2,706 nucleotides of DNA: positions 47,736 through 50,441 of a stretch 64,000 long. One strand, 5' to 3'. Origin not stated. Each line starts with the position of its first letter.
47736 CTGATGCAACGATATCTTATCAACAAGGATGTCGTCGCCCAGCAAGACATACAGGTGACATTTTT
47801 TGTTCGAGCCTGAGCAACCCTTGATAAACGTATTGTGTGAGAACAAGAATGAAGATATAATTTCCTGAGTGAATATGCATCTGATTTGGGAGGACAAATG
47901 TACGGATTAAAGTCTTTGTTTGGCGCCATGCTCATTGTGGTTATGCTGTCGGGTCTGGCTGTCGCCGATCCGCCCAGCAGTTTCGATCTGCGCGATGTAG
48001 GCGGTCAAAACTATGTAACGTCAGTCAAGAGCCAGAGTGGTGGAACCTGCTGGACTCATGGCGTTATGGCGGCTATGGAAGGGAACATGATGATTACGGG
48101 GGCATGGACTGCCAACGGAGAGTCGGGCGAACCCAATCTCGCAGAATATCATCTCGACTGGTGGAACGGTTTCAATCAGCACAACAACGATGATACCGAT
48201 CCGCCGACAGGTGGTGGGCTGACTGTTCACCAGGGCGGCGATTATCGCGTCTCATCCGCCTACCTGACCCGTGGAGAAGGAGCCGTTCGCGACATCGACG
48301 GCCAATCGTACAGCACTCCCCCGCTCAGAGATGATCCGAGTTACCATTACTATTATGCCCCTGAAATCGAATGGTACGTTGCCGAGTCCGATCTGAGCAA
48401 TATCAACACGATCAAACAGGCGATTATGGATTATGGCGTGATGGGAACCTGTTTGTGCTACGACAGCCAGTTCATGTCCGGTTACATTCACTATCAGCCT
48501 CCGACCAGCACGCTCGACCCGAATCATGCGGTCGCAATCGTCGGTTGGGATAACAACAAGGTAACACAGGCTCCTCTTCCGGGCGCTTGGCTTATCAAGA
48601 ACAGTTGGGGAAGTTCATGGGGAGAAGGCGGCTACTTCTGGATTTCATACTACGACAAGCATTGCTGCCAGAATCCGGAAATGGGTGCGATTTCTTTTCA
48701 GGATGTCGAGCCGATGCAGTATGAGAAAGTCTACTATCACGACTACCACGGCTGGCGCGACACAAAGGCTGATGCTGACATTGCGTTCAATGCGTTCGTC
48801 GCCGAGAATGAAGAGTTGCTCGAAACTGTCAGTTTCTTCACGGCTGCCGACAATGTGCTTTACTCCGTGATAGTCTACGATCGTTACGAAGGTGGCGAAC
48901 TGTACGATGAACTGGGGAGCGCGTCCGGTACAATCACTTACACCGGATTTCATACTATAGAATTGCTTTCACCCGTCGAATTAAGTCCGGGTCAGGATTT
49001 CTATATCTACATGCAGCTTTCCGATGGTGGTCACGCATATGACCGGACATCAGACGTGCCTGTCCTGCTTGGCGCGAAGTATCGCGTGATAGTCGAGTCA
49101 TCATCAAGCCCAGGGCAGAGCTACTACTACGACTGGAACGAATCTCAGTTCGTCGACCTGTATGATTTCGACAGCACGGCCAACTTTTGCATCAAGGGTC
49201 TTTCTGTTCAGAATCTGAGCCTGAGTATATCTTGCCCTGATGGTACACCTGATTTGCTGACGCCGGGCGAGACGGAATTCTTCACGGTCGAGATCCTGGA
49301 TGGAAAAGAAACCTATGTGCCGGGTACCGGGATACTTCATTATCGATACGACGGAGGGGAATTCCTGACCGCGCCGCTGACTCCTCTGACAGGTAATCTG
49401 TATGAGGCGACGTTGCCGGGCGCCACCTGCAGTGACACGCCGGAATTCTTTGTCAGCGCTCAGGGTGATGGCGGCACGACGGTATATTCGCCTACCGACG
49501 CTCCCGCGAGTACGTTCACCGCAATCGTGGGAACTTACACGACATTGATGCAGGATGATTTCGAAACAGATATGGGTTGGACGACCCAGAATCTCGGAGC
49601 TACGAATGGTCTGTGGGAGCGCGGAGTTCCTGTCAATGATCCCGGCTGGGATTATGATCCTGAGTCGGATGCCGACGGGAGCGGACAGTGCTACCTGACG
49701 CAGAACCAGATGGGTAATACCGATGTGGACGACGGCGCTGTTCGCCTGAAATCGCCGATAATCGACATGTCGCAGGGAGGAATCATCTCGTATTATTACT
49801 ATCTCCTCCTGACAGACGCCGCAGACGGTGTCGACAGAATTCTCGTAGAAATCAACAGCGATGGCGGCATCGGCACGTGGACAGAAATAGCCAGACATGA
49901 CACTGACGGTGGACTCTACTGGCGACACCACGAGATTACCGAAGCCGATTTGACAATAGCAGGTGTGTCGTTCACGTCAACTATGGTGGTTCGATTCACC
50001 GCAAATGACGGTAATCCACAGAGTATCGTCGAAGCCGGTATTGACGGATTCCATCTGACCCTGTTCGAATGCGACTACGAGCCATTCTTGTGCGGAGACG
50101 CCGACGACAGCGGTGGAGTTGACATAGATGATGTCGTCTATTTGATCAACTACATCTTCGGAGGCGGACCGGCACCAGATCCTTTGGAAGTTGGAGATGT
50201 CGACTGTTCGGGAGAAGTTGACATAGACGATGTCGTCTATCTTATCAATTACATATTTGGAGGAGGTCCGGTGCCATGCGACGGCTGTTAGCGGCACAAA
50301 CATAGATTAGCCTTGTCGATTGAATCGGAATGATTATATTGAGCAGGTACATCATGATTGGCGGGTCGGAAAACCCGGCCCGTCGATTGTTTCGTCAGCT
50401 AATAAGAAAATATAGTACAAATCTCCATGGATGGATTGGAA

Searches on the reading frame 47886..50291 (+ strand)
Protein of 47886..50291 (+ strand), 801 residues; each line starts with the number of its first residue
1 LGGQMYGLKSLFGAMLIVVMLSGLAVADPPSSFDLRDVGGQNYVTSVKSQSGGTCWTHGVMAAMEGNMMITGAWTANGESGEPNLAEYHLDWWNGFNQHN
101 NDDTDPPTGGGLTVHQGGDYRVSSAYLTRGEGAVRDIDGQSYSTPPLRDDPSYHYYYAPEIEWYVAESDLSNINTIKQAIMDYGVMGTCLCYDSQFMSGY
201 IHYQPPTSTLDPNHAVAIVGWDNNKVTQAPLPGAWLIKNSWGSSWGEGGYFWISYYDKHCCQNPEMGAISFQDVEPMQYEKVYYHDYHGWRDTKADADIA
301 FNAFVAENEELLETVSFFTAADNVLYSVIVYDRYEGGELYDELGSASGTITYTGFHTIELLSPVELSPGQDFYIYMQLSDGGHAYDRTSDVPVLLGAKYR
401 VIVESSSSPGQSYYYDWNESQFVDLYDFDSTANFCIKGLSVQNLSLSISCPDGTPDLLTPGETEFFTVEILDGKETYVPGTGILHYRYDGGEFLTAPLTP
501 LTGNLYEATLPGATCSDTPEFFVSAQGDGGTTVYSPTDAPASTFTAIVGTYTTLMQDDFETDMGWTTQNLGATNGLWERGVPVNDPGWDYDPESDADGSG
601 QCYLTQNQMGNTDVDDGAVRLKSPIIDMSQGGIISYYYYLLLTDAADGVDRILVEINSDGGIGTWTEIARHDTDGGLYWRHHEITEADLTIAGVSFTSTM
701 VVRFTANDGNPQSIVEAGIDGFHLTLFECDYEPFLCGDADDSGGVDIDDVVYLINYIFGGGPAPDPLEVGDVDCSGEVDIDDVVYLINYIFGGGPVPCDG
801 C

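Call 88: search_protein_families(library=pfam, proteins=[window:47886-50291:+], max_evalue=0.0001)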
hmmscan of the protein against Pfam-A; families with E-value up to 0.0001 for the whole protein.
window:47886-50291:+ (801 aa): 3 families
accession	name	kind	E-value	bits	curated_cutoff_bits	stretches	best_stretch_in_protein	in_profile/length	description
PF18560.7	Lectin_like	-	2.3e-26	93.3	27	1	282-439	1-155/156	Lectin like domain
PF00112.29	Peptidase_C1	-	3.6e-18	66.9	20.7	1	172-261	123-210/220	Papain family cysteine protease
PF00404.24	Dockerin_1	-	4e-05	24.2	22.9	0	737-790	2-56/57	Dockerin type I domain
